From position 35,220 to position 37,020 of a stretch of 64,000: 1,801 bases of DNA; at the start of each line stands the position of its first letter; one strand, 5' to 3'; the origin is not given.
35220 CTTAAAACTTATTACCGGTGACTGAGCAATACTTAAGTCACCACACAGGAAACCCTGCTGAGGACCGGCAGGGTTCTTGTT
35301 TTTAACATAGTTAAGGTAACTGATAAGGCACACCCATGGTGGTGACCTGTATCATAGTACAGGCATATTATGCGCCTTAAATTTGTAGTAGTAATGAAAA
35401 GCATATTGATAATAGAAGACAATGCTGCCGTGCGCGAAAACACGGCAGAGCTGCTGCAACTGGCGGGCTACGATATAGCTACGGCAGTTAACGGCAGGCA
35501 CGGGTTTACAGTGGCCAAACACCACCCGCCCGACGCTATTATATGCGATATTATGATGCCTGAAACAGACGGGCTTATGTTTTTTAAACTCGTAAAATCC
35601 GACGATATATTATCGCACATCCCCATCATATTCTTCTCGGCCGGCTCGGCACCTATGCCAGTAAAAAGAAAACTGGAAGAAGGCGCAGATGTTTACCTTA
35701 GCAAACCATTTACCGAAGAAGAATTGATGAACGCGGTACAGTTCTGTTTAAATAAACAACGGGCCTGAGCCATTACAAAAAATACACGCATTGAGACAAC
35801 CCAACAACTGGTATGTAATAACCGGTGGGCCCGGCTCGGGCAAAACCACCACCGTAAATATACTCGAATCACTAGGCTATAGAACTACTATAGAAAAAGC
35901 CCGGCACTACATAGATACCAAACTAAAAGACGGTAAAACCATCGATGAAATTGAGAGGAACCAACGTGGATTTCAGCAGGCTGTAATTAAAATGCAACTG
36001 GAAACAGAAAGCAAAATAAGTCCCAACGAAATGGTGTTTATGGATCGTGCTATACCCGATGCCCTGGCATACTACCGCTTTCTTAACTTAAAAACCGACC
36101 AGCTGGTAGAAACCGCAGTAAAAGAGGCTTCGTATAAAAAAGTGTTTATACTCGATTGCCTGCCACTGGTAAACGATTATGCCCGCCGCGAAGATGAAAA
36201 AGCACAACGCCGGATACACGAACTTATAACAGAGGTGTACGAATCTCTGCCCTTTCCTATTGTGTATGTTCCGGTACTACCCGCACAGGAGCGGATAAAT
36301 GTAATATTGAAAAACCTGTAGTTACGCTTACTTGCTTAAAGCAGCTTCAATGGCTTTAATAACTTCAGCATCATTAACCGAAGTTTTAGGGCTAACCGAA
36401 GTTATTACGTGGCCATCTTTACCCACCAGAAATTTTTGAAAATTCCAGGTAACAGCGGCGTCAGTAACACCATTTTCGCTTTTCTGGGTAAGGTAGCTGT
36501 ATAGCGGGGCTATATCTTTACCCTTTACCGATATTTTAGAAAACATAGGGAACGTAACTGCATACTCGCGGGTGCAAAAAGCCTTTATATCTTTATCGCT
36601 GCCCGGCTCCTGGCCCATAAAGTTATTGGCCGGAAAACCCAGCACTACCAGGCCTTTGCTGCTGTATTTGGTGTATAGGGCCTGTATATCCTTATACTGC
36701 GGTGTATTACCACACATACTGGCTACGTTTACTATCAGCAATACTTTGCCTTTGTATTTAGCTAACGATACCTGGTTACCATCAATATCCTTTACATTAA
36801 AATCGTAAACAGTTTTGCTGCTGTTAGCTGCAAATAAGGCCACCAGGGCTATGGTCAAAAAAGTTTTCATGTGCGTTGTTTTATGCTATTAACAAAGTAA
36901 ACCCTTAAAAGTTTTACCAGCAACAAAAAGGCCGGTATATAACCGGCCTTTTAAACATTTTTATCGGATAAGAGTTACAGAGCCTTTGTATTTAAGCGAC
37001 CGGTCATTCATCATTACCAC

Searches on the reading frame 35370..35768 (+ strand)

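Call 10: search_protein_families(library=pfam, proteins=[window:35370-35768:+], max_evalue=0.001)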
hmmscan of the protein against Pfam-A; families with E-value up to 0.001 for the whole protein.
window:35370-35768:+ (132 aa): 1 family
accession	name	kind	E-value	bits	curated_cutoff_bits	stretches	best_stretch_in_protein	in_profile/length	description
PF00072.30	Response_reg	-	1e-26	93.7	30.2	1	12-124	1-111/111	Response regulator receiver domain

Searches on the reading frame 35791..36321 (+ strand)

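Call 10: search_protein_families(library=pfam, proteins=[window:35791-36321:+], max_evalue=0.001)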
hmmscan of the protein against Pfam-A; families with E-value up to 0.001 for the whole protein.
window:35791-36321:+ (176 aa): 2 families
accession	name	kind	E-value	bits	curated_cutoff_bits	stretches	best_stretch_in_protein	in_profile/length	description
PF13521.12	AAA_28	-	3.5e-32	112.3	27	1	8-168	2-164/164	AAA domain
PF13245.12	AAA_19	-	0.0009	19.9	25.1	0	5-25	11-31/134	AAA domain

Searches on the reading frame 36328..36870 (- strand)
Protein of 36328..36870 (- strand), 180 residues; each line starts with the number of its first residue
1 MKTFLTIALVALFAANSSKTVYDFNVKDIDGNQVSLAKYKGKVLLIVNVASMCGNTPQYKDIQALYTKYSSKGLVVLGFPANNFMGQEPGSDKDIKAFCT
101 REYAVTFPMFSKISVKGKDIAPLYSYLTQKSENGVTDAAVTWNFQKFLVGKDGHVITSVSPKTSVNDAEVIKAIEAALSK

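Call 10: search_protein_families(library=pfam, proteins=[window:36328-36870:-], max_evalue=0.001)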
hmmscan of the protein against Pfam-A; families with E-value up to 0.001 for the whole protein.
window:36328-36870:- (180 aa): 3 families
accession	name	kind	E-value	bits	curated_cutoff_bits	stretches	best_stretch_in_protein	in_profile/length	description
PF00255.25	GSHPx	-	4.4e-42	142.5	27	1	21-127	1-107/108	Glutathione peroxidase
PF00578.27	AhpC-TSA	-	6.7e-09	36.2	26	1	20-155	4-121/124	AhpC/TSA family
PF08534.16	Redoxin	-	6.9e-06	26.4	26.6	1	21-111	6-92/148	Redoxin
